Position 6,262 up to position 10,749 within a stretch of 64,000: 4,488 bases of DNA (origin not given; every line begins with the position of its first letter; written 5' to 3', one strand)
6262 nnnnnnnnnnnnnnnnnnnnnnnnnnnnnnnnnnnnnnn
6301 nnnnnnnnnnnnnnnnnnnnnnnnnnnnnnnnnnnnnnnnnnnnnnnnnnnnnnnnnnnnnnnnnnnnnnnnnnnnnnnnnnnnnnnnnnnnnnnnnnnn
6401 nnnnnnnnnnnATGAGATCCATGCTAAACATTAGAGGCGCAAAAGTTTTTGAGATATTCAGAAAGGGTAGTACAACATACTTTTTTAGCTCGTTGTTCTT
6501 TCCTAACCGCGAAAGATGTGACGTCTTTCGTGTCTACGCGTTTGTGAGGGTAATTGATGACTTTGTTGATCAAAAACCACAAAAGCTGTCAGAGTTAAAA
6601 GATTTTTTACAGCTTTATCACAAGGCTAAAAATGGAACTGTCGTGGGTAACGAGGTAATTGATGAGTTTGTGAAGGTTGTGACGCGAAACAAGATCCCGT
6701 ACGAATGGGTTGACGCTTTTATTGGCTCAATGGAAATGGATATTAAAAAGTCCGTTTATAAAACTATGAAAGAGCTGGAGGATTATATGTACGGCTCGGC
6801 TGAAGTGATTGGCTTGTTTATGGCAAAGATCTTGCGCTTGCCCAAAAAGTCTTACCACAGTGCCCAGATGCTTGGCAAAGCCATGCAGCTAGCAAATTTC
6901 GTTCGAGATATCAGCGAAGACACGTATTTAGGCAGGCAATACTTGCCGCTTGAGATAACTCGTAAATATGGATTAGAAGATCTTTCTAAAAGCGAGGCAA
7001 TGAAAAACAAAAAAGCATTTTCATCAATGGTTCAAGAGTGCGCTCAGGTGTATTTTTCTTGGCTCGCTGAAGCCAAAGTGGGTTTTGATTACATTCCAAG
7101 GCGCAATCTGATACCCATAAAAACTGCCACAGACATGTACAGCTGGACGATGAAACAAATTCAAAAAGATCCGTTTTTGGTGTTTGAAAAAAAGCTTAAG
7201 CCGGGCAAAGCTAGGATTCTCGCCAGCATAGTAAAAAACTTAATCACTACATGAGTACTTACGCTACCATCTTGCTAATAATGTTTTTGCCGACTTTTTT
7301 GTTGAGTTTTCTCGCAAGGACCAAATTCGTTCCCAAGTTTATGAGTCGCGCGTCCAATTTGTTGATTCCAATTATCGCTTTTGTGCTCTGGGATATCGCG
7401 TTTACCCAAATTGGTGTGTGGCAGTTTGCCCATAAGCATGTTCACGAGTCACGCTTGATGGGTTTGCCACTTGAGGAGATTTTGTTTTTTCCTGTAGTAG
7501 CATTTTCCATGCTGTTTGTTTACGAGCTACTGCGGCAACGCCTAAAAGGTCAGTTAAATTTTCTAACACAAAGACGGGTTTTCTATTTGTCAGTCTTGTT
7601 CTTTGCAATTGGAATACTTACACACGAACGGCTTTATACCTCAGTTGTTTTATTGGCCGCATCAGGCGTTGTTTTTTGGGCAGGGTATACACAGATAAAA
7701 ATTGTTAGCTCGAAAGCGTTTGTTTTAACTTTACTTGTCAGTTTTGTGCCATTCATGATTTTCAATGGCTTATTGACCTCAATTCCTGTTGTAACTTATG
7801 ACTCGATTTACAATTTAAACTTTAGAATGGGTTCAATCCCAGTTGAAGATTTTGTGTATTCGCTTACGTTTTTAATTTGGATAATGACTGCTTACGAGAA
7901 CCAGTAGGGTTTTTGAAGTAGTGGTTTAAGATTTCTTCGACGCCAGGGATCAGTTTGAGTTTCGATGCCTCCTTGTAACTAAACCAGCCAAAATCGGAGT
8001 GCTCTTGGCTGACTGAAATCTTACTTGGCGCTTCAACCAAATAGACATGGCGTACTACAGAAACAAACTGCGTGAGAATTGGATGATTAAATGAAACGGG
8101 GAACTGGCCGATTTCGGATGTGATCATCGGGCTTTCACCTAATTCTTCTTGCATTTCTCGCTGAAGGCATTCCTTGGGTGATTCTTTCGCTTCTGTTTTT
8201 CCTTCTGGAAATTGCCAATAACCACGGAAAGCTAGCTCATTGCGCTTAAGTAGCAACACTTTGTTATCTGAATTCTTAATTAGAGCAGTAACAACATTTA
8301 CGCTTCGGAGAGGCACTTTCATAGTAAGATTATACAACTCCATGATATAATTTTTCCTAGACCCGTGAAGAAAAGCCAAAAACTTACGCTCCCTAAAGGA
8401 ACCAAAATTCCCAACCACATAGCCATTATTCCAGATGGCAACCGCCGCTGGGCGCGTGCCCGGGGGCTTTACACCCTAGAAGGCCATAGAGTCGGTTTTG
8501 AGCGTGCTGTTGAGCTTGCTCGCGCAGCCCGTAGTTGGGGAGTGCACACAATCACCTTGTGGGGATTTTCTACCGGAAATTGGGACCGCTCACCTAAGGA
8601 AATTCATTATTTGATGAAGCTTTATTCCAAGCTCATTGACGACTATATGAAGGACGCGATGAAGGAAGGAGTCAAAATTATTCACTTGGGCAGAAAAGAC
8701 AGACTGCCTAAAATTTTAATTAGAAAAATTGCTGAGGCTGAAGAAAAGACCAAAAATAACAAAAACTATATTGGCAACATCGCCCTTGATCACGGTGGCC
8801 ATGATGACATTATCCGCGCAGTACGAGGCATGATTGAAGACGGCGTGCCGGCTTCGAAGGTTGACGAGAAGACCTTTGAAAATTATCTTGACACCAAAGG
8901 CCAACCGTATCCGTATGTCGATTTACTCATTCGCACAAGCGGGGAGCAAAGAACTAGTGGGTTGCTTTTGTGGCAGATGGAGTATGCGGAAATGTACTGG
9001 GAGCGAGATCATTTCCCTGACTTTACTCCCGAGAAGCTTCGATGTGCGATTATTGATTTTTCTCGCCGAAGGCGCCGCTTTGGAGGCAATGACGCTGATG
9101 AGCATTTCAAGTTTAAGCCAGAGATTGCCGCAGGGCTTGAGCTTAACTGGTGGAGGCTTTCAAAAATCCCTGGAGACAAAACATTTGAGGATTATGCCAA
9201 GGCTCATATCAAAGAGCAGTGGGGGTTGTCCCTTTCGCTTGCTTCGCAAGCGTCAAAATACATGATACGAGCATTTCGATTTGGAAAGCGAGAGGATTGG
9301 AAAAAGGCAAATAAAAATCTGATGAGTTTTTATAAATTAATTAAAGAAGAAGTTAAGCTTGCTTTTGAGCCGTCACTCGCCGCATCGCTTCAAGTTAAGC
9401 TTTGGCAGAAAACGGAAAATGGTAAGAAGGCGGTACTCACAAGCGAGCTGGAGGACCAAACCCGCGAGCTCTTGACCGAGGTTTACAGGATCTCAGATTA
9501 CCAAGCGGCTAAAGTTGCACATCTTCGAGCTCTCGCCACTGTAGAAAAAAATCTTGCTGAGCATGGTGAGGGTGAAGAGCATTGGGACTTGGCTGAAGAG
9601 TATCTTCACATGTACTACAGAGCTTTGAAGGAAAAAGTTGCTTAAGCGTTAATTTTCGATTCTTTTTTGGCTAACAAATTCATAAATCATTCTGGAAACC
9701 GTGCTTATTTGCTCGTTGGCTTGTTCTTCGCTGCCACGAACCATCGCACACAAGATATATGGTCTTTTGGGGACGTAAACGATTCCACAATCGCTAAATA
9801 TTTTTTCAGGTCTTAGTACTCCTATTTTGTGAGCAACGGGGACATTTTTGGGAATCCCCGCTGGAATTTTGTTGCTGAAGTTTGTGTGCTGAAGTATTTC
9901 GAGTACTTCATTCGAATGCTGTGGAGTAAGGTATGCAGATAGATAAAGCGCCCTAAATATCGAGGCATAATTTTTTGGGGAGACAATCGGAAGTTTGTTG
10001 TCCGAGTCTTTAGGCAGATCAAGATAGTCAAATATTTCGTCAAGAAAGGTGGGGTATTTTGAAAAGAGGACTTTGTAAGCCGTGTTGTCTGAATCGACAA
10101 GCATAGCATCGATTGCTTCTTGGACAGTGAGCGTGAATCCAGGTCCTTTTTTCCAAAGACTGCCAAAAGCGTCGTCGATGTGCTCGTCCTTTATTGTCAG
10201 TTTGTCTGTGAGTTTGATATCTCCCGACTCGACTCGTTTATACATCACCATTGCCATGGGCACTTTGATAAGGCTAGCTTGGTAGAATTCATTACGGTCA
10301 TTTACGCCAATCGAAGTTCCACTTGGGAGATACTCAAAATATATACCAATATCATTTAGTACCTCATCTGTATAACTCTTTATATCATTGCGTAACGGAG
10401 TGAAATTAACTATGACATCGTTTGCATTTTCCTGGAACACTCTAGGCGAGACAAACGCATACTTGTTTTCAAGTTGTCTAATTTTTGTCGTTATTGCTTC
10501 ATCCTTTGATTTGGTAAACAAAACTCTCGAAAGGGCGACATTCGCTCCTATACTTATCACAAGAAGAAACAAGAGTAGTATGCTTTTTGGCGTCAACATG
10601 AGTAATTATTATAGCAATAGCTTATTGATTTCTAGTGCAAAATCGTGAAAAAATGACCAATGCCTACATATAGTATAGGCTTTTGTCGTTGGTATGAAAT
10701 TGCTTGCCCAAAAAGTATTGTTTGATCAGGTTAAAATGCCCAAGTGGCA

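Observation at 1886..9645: Complete-looking carotenoid and isoprenoid cluster, possibly C50-type, in a small-genome CPR-like bacterium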

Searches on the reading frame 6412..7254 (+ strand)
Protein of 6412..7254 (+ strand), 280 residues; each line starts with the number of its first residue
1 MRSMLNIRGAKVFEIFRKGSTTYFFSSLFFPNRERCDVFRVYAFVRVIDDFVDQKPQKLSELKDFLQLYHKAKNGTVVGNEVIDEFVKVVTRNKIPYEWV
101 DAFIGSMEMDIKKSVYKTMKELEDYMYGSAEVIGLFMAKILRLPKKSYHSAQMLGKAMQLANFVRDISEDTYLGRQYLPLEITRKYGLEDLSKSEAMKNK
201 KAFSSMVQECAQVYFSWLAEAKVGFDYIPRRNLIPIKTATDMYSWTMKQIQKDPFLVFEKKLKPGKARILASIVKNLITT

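Call 3: search_protein_families(library=pfam, proteins=[window:6412-7254:+], max_evalue=0.01)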
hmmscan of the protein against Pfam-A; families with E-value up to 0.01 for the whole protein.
window:6412-7254:+ (280 aa): 1 family
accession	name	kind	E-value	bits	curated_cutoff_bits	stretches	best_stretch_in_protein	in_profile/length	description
PF00494.24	SQS_PSY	-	7.9e-53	180.3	26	1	17-265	2-260/263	Squalene/phytoene synthase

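Call 4: search_protein_families(library=ncbifam, proteins=[window:6412-7254:+], max_evalue=0.01)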
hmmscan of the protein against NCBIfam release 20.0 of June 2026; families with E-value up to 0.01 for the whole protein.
window:6412-7254:+ (280 aa): 6 families
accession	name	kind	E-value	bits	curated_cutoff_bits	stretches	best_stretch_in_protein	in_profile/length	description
TIGR03465.1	HpnD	equivalog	7.1e-37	126.9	278.6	1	22-276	8-264/267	presqualene diphosphate synthase HpnD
TIGR03464.1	HpnC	equivalog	1.1e-28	100.5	250.45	1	26-275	12-264/267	squalene synthase HpnC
NF045921.1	PhytnSynCrtBRhod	equivalog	6.8e-28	98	500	1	14-273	12-272/307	15-cis-phytoene synthase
NF042419.1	Phyto_syn_CrtB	equivalog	1.6e-23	83.8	480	1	16-260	11-266/306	15-cis-phytoene synthase CrtB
NF045686.1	PhytoSynCyanob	equivalog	1.4e-22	80.2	550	1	15-267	27-294/310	15-cis-phytoene synthase CrtB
TIGR01559.1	squal_synth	equivalog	5.2e-05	22.6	286.75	1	107-202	118-225/337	squalene synthase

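Call 55: search_solved_structures(query=window:6412-7254:+, max_evalue=0.00001)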
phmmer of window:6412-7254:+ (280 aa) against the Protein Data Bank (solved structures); distinct sequences matched with E-value up to 0.00001: 10.
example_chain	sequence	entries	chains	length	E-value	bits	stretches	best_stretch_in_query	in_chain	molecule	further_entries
5iys_A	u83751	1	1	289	7.3e-17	65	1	14-264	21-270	Phytoene synthase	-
8is6_A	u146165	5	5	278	2.1e-15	60.2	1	15-261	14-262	CrtM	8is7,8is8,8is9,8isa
4hd1_A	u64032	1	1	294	1.3e-10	44.5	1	21-198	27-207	Squalene synthase HpnC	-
3ae0_A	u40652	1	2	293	1.8e-10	44.1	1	10-188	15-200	Dehydrosqualene synthase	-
4f6v_A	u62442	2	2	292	4.7e-10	42.7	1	10-188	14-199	Dehydrosqualene synthase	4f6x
2zco_A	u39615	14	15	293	4.8e-10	42.7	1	10-188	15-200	Dehydrosqualene synthase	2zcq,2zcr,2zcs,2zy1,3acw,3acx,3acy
4e9u_A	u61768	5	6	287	5e-10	42.6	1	10-188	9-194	Dehydrosqualene synthase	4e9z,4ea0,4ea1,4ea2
3vjd_A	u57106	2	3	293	5e-10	42.6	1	10-188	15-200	Dehydrosqualene synthase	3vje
3adz_A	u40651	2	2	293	7.7e-09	38.7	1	10-188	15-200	Dehydrosqualene synthase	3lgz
3we9_A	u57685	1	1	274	2.5e-06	30.5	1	26-259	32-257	Putative phytoene/squalene synthase YisP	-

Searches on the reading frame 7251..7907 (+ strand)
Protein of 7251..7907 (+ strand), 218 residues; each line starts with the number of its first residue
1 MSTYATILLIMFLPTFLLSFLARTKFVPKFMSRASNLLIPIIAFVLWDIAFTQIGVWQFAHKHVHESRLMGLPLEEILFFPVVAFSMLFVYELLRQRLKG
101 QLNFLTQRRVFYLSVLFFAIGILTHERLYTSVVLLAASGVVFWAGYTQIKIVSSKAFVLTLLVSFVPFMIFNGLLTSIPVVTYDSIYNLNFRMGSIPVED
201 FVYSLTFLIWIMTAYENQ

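Call 3: search_protein_families(library=pfam, proteins=[window:7251-7907:+], max_evalue=0.01)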
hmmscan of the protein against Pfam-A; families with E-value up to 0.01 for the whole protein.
window:7251-7907:+ (218 aa): 1 family
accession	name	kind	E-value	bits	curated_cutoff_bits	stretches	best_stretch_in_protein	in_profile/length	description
PF18916.5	Lycopene_cyc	-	2.2e-23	83.1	27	2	127-216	2-90/92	Lycopene cyclase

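Call 4: search_protein_families(library=ncbifam, proteins=[window:7251-7907:+], max_evalue=0.01)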
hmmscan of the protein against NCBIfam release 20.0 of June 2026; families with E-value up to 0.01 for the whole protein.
window:7251-7907:+ (218 aa): 1 family
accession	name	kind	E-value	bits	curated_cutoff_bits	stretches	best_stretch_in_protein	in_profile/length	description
TIGR03462.1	CarR_dom_SF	subfamily_domain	2.4e-22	79.2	39.4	2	3-91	2-89/89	lycopene cyclase domain-containing protein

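Call 37: search_dna_similar(query=window:7251-7907:+, collection=plasmids, mode=protein, max_evalue=0.001, max_rows=40)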
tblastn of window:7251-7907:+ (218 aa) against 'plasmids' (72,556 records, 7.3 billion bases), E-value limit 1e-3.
No match.

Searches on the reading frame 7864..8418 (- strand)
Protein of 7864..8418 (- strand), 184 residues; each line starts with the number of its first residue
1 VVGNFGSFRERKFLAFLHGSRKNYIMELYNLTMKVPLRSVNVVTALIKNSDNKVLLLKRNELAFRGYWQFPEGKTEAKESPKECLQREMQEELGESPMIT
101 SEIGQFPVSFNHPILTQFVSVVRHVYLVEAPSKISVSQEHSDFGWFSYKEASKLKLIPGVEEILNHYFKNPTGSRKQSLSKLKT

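Call 3: search_protein_families(library=pfam, proteins=[window:7864-8418:-], max_evalue=0.01)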
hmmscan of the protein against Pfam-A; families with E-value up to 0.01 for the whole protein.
window:7864-8418:- (184 aa): 4 families
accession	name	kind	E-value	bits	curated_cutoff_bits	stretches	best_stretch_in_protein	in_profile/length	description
PF00293.34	NUDIX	-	9.6e-18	64.9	21.1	1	42-163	5-130/134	NUDIX domain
PF14815.12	NUDIX_4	-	5.3e-10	39.5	35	1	44-165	2-112/113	NUDIX domain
PF13869.12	NUDIX_2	-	0.0014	18.5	27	1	39-97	45-99/188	Nucleotide hydrolase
PF22327.2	Nudt16-like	-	0.0063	16.9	27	1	61-101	28-70/161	U8 snoRNA-decapping enzyme-like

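Call 4: search_protein_families(library=ncbifam, proteins=[window:7864-8418:-], max_evalue=0.01)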
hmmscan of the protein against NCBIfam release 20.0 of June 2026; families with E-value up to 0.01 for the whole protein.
window:7864-8418:- (184 aa): 20 families
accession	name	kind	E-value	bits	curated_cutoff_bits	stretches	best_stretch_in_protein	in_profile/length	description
NF006530.0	PRK08999.1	equivalog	3.8e-17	62.3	245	1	38-165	4-126/315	Nudix family hydrolase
NF007834.0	PRK10546.1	equivalog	2.2e-16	59.9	156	1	38-169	2-127/135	pyrimidine (deoxy)nucleoside triphosphate diphosphatase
TIGR00586.1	mutt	equivalog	5.3e-13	49.1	97.9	1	40-125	5-91/129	8-oxo-dGTP diphosphatase MutT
NF008044.0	PRK10776.1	equivalog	6.7e-12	45.4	148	1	40-165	4-124/130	8-oxo-dGTP diphosphatase MutT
NF006961.0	PRK09438.1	equivalog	7.5e-10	38.5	103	1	41-156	9-134/151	dihydroneopterin triphosphate diphosphatase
NF001936.0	PRK00714.1-3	equivalog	7.5e-08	32.4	118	1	49-148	20-124/155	RNA pyrophosphohydrolase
NF012016.0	PRK15472.1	equivalog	1.5e-07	31.2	95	1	38-150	2-121/141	nucleoside triphosphatase NudI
NF001937.0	PRK00714.1-4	equivalog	1.7e-07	31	139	1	43-99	11-64/161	RNA pyrophosphohydrolase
TIGR02705.1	nudix_YtkD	equivalog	3.6e-06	26.6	154.4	1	48-117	31-96/156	RNA deprotection pyrophosphohydrolase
NF001935.0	PRK00714.1-2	equivalog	1.5e-05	24.5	259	1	44-100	12-65/183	RNA pyrophosphohydrolase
NF001938.0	PRK00714.1-5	equivalog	2.2e-05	23.9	116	1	42-96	15-75/172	RNA pyrophosphohydrolase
NF011963.0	PRK15434.1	subfamily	3.2e-05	23.7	146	1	33-112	13-87/159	GDP-mannose mannosyl hydrolase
NF001934.0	PRK00714.1-1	equivalog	6.6e-05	22.4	241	1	43-96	11-61/176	RNA pyrophosphohydrolase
NF041652.1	Nud_hyd_Dein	equivalog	0.00013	22.2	200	1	34-133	10-105/152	Nudix hydrolase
NF041653.1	Nud_hyd_Meth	equivalog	0.00021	21.1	300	1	46-96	33-85/170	Nudix hydrolase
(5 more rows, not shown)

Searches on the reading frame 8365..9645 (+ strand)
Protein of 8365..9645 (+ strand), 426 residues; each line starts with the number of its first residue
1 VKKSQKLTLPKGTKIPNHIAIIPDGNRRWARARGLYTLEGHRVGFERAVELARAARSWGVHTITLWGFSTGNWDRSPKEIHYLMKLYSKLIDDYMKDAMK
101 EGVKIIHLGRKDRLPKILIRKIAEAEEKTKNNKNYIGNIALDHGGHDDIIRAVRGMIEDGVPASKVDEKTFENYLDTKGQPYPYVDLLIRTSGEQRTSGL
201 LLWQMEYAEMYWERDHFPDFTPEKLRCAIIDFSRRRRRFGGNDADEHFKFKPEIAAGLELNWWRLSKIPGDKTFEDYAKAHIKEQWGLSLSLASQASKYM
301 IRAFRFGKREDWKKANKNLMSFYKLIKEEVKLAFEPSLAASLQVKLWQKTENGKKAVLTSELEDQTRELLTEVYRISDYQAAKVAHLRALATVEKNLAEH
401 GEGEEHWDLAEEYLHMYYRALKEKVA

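Call 3: search_protein_families(library=pfam, proteins=[window:8365-9645:+], max_evalue=0.01)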
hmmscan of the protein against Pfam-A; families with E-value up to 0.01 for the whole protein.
window:8365-9645:+ (426 aa): 1 family
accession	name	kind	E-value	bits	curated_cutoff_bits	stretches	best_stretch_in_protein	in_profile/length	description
PF01255.24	Prenyltransf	-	1.1e-65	221.7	27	1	22-240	1-219/219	Putative undecaprenyl diphosphate synthase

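Call 4: search_protein_families(library=ncbifam, proteins=[window:8365-9645:+], max_evalue=0.01)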
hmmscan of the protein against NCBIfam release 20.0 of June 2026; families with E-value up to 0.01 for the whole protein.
window:8365-9645:+ (426 aa): 16 families
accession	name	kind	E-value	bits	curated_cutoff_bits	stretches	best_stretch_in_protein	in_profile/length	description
NF011405.0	PRK14830.1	equivalog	1.7e-66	224.4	304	1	9-241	16-250/251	undecaprenyl pyrophosphate synthase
NF011406.0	PRK14831.1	subfamily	3e-63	213.4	375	1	12-242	20-252/256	undecaprenyl pyrophosphate synthase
TIGR00055.1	uppS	equivalog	1.6e-62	210.9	109.55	1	15-240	1-228/228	polyprenyl diphosphate synthase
NF011407.0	PRK14833.1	equivalog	1.1e-58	198.6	325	1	15-241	4-231/233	di-trans,poly-cis-decaprenylcistransferase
NF011408.0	PRK14834.1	equivalog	3.6e-58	196.9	348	1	10-243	12-247/252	isoprenyl transferase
NF011404.0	PRK14829.1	equivalog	2.1e-56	191.1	372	1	8-241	24-258/260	isoprenyl transferase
NF011412.0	PRK14839.1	equivalog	9.6e-55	185.6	334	1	17-244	11-231/240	di-trans,poly-cis-decaprenylcistransferase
NF011414.0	PRK14841.1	equivalog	3.4e-52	177.4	401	1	14-241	2-229/233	isoprenyl transferase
NF011415.0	PRK14842.1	equivalog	9.2e-51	172.6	360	1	13-242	6-238/241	isoprenyl transferase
NF011403.0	PRK14828.1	equivalog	5.3e-48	163.6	348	1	12-240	25-257/258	isoprenyl transferase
NF011410.0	PRK14837.1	equivalog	7.3e-46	156.6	342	1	14-240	5-229/230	undecaprenyl pyrophosphate synthase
NF011411.0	PRK14838.1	equivalog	4.8e-45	153.8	417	1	13-242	10-239/244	isoprenyl transferase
NF011409.0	PRK14835.1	equivalog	8.9e-45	153.2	425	1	13-240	43-278/279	isoprenyl transferase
NF011402.0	PRK14827.1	equivalog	1.7e-44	152.4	535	1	13-240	65-294/296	decaprenyl diphosphate synthase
NF007596.1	PRK10240.1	equivalog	6.6e-42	143.6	418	1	11-244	11-246/251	(2E,6E)-farnesyl-diphosphate-specific ditrans,polycis-undecaprenyl-diphosphate synthase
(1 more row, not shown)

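Call 71: predict_structure(protein=window:8365-9645:+)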
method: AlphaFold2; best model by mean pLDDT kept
length: 426 residues; sequences in the alignment: 1
mean_pLDDT: 40.5   pTM: 0.27
mean pLDDT of the five models: 40.5, 40.4, 38.9, 38.3, 33.8
residues with pLDDT >= 90: 0; 70-90: 14; 50-70: 45; < 50: 367
segments of 3 or more residues with pLDDT < 50: 1-41, 43-45, 47-49, 51-118, 130-147, 181-297, 300-305, 318-407, 412-426
pLDDT, mean of each block of 10 residues (from residue 1): 26 32 35 39 50 44 40 37 43 45 38 42 55 32 41 72 70 65 28 22 24 29 37 39 37 34 36 40 43 48 51 50 44 31 28 29 34 33 42 46 47 46 36
secondary structure, 60 per line:
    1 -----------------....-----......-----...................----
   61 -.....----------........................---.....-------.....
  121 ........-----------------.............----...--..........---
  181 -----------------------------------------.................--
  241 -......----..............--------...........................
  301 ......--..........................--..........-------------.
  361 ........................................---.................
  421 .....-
elements in order: E18-21 H27-32 H38-56 E62-66 H77-100 E104-108 H116-128 H146-158 H168-177 H222-238 H242-247 H252-265 H274-306 H309-334 H337-346 H360-400 H404-425

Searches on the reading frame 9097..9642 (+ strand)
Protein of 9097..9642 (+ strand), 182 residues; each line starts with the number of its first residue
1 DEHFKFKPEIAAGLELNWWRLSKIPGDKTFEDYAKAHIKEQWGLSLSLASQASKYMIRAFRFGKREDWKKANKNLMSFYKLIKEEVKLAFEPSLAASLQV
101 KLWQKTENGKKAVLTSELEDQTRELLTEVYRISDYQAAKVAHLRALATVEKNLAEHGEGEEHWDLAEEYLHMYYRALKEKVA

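Call 65: search_solved_structures(query=window:9097-9642:+, max_evalue=10)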
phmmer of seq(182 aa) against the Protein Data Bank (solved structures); distinct sequences matched with E-value up to 10: 4.
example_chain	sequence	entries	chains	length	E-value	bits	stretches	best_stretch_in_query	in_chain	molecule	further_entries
5apx_A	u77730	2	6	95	0.31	14.3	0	116-148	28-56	GENERAL CONTROL PROTEIN GCN4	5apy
5apt_A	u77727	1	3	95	0.35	14.1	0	107-135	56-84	GENERAL CONTROL PROTEIN GCN4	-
6k82_B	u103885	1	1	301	1.9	11.7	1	73-170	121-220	E3 ubiquitin-protein ligase RGLG1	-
6k85_B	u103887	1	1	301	2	11.7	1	73-170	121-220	E3 ubiquitin-protein ligase RGLG1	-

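Call 84: search_protein_families(library=pfam, proteins=[window:9097-9642:+], max_evalue=1)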
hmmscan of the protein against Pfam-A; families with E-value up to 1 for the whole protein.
seq(182 aa): 0 families

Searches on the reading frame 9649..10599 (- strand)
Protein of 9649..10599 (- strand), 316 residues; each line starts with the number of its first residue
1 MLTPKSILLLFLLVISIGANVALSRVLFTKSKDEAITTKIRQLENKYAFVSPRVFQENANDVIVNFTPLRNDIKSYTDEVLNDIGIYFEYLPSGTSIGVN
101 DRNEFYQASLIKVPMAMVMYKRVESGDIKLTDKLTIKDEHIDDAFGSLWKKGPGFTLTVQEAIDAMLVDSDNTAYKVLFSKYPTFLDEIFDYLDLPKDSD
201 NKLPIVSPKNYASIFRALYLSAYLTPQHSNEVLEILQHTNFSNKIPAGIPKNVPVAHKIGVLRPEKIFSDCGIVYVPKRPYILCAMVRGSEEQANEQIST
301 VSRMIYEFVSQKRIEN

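Call 3: search_protein_families(library=pfam, proteins=[window:9649-10599:-], max_evalue=0.01)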
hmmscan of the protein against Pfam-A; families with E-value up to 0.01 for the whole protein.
window:9649-10599:- (316 aa): 2 families
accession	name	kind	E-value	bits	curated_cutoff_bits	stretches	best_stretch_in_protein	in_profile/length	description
PF13354.11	Beta-lactamase2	-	1.2e-41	142.9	22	1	85-287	1-214/214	Beta-lactamase enzyme family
PF00768.25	Peptidase_S11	-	0.0079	16.1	27.6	0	103-175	33-108/239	D-alanyl-D-alanine carboxypeptidase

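Call 4: search_protein_families(library=ncbifam, proteins=[window:9649-10599:-], max_evalue=0.01)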
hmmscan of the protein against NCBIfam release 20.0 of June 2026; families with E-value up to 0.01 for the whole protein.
window:9649-10599:- (316 aa): 29 families (the best 25 are shown)
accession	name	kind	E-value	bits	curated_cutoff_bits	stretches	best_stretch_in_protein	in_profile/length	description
NF033103.1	bla_class_A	equivalog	1.5e-24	86.5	200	2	75-181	4-110/257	class A beta-lactamase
NF012099.1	SubclassA2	equivalog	3.1e-18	65.9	320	2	69-181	2-117/275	class A beta-lactamase, subclass A2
NF033098.1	bla_CblA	exception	3.7e-07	29.6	625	1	68-234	26-191/296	CblA family class A beta-lactamase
NF000447.2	bla-A_Chryseo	exception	7.5e-07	28.6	510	0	211-307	182-288/292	CGA/CIA family class A beta-lactamase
NF041445.1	blaRATA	exception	5.5e-06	25.7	660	1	97-180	56-142/302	RATA family class A beta-lactamase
NF000389.2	blaPER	exception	1.6e-05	24.2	650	1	99-180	61-145/308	PER family extended-spectrum class A beta-lactamase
NF040609.1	blaRASA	exception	2.6e-05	23.4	600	1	97-179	56-141/295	RASA family extended-spectrum class A beta-lactamase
NF033714.1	blaBBI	exception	5.3e-05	22.8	625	0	206-293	192-279/304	BBI family class A beta-lactamase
NF012167.0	classA_firm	exception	5.6e-05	22.8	427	1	84-295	13-237/255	class A beta-lactamase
NF000390.2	blaVEB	exception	6.3e-05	22.1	670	0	97-179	56-140/299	VEB family extended-spectrum class A beta-lactamase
NF000446.2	blaCIA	exception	6.3e-05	22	640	1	194-304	164-285/292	CIA family extended-spectrum class A beta-lactamase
NF047556.1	blaACA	exception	0.00015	21.1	592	1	87-182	55-151/298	ACA family class A beta-lactamase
NF033141.0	blaZ_gen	exception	0.00022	20.5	500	1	70-179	24-130/281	BlaZ-like penicillin-hydrolyzing class A beta-lactamase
NF050797.1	blaCESS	exception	0.00029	20.2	525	1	71-179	38-145/296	CESS family extended-spectrum class A beta-lactamase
NF000328.3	blaSED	exception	0.00065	19.3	650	1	104-180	72-147/295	SED family class A beta-lactamase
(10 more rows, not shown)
